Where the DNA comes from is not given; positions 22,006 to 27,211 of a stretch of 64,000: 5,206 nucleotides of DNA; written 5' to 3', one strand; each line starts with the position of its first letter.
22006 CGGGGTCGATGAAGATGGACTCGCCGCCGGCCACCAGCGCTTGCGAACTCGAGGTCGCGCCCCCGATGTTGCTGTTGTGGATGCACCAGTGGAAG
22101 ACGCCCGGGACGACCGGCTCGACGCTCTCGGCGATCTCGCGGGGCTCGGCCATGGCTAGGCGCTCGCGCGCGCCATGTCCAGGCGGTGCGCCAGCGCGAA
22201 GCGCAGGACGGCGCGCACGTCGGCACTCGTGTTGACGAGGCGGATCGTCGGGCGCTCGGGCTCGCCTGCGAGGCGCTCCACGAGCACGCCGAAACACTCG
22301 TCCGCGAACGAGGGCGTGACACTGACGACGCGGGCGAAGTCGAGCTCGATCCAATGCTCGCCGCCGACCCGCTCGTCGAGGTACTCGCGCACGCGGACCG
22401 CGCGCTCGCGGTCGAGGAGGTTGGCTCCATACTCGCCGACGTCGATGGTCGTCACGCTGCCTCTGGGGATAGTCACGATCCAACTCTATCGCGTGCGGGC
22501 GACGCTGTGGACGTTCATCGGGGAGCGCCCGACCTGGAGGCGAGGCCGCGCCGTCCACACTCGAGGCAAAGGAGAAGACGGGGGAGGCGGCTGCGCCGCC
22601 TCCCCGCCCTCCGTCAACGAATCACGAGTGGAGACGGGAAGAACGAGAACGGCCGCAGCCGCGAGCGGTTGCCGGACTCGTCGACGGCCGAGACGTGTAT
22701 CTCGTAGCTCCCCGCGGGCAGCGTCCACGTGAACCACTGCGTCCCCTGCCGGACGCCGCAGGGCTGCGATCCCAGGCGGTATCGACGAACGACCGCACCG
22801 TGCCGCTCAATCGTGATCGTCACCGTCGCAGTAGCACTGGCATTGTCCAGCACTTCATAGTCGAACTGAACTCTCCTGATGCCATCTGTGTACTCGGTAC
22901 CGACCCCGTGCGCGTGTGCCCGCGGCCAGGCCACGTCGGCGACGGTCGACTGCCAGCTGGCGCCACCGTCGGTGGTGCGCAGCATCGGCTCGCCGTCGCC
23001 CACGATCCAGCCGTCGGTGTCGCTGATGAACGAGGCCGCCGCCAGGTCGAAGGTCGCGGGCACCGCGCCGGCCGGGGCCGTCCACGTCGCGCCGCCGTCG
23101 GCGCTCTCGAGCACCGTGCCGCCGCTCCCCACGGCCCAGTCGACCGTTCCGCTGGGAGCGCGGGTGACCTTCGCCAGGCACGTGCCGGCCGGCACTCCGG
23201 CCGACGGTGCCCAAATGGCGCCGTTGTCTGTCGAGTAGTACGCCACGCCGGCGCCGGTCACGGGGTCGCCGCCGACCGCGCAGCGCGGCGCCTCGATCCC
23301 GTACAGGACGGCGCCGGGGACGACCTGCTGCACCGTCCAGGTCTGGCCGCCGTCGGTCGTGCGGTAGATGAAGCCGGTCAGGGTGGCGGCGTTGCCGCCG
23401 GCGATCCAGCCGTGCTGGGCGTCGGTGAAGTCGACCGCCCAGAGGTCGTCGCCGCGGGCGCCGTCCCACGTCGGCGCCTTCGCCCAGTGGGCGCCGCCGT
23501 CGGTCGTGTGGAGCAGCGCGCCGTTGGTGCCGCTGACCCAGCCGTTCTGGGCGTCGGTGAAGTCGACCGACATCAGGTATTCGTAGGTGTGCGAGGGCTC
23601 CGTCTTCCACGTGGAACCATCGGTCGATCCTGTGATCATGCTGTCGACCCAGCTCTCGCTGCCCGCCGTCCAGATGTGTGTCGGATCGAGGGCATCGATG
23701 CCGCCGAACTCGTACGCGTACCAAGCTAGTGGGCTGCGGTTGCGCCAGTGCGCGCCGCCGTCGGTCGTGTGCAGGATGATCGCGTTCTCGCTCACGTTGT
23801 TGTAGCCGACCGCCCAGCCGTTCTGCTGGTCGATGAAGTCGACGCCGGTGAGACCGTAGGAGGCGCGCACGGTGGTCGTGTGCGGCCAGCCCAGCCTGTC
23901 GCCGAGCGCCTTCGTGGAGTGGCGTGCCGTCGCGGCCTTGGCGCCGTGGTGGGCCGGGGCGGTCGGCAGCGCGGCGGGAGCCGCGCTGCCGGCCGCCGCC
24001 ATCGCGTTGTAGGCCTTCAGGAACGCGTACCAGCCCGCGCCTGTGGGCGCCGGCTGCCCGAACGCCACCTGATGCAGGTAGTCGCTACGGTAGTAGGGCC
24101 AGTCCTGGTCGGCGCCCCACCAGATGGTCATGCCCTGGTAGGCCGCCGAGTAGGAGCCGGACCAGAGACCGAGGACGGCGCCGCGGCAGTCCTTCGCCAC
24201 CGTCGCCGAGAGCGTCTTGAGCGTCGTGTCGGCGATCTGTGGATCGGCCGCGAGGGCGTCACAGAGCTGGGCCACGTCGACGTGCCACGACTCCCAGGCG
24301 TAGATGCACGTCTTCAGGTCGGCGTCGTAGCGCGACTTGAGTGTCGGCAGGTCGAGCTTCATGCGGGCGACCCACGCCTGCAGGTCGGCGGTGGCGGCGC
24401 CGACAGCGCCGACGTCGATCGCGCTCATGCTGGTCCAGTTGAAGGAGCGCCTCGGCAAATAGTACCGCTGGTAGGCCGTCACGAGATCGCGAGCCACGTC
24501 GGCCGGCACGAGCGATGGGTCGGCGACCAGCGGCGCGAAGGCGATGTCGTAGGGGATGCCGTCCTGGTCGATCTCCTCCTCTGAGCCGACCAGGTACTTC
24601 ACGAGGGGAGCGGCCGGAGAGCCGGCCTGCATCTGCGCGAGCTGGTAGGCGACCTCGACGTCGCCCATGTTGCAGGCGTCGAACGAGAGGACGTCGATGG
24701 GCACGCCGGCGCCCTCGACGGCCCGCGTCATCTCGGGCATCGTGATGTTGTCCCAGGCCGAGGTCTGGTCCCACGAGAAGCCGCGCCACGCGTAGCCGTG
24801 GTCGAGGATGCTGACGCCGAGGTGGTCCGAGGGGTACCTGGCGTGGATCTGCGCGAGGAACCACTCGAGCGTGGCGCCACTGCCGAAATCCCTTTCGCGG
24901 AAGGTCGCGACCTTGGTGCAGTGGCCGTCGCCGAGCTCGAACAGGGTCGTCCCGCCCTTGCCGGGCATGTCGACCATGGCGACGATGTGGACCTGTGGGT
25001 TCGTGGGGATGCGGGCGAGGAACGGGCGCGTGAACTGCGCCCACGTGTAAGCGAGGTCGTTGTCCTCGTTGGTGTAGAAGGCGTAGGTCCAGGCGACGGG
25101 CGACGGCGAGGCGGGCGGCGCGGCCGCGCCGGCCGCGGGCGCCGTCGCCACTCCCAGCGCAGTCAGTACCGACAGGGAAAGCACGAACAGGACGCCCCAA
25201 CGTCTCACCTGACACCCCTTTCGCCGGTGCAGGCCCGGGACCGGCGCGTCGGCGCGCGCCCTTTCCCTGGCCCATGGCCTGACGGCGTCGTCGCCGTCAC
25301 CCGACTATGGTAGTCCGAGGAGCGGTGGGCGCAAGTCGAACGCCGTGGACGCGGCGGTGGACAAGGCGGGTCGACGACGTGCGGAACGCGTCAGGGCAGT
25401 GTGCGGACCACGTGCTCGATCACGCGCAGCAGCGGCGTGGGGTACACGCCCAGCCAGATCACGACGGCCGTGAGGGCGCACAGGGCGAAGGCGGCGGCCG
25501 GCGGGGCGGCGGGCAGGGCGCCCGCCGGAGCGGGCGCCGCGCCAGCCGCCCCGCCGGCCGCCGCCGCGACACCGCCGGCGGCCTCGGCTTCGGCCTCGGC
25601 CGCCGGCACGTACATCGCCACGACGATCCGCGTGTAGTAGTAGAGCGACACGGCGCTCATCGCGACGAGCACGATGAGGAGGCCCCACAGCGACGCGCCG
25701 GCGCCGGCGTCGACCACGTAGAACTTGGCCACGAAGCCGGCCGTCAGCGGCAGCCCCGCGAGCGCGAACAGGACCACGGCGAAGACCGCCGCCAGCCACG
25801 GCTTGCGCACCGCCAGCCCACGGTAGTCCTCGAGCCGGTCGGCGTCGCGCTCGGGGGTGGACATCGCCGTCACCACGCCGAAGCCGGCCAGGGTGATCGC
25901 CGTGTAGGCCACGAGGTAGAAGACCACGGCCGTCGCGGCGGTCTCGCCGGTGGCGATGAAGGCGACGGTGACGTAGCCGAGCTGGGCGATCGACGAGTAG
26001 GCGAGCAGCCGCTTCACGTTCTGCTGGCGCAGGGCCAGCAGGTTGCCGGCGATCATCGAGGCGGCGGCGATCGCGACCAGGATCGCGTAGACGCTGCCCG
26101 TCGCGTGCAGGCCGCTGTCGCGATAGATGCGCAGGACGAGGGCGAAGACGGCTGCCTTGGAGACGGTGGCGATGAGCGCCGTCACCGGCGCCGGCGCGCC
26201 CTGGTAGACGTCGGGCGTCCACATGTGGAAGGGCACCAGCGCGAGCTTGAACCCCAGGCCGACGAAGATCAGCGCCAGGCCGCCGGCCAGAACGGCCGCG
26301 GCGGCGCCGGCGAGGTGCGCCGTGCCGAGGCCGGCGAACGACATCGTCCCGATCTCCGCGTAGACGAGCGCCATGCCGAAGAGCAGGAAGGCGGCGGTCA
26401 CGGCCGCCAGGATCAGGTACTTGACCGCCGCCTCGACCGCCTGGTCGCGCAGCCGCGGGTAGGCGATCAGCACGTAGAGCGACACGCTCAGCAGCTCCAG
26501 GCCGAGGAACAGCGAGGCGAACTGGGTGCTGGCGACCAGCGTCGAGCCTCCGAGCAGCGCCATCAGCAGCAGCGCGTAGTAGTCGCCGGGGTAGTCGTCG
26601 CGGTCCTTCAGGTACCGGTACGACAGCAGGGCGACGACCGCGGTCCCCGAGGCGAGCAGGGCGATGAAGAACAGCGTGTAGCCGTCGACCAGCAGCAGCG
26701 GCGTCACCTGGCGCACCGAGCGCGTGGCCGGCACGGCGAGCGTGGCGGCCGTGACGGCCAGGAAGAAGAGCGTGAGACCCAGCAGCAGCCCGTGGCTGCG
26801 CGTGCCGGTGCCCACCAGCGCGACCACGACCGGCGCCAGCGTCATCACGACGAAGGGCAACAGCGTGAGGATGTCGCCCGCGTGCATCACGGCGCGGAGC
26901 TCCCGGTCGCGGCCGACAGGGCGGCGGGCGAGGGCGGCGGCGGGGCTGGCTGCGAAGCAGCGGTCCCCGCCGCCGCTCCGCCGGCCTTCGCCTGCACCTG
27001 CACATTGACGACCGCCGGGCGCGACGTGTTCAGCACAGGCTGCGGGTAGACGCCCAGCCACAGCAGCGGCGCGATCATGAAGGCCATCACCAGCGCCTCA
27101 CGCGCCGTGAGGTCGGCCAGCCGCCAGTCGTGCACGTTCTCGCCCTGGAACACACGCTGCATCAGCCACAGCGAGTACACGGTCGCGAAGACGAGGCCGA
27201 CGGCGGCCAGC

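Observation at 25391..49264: Roughly 24-kb single-strand respiratory supercluster: nuoA – qcrCAB – (ctaB) – caa3 oxidase – copCD – nuoBCDEFGHIJKLMN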

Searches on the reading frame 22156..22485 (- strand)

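Call 59: search_protein_families(library=pfam, proteins=[window:22156-22485:-], max_evalue=0.001)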
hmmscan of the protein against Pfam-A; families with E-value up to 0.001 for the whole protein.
window:22156-22485:- (109 aa): 1 family
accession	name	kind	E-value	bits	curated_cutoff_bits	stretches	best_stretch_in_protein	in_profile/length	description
PF14213.11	DUF4325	-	5.4e-08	32.9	23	1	31-89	4-62/64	STAS-like domain of unknown function (DUF4325)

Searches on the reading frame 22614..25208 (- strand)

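Call 23: search_protein_families(library=pfam, proteins=[window:22614-25208:-], max_evalue=0.001)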
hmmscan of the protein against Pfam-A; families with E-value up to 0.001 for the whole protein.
window:22614-25208:- (864 aa): 4 families
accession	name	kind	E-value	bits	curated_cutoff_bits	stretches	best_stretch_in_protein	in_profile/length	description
PF03415.19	Peptidase_C11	-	6.5e-29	102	25.8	1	74-344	31-302/359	Clostripain family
PF14870.12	PSII_BNR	-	2.7e-28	99.6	27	2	531-687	6-157/303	Photosynthesis system II assembly factor YCF48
PF02012.26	BNR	-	4.6e-07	29.3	27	0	615-625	1-11/12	BNR/Asp-box repeat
PF15902.12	Sortilin-Vps10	-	0.00033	20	33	0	530-626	9-111/446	Sortilin, neurotensin receptor 3,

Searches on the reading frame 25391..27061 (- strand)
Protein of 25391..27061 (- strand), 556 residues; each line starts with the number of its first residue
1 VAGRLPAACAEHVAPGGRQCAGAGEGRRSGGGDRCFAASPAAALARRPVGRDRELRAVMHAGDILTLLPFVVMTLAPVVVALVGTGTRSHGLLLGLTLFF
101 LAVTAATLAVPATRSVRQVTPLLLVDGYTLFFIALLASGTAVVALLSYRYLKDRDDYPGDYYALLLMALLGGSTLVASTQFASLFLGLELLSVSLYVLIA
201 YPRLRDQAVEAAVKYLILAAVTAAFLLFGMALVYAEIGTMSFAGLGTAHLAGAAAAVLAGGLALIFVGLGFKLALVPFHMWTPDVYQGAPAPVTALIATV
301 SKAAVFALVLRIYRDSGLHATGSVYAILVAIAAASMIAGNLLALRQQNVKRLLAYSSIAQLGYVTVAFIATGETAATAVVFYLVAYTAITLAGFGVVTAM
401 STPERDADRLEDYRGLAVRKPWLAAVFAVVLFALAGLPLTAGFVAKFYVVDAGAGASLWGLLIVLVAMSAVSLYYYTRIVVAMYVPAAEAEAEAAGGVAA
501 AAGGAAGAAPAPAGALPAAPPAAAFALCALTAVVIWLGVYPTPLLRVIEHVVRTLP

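Call 6: search_protein_families(library=pfam, proteins=[window:25391-27061:-], max_evalue=0.001)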
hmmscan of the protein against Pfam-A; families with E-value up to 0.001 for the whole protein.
window:25391-27061:- (556 aa): 1 family
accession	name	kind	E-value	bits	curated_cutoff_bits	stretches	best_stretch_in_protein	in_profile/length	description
PF00361.26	Proton_antipo_M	-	1.7e-73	247.9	21.5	1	179-467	2-289/294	NADH:quinone oxidoreductase/Mrp antiporter, TM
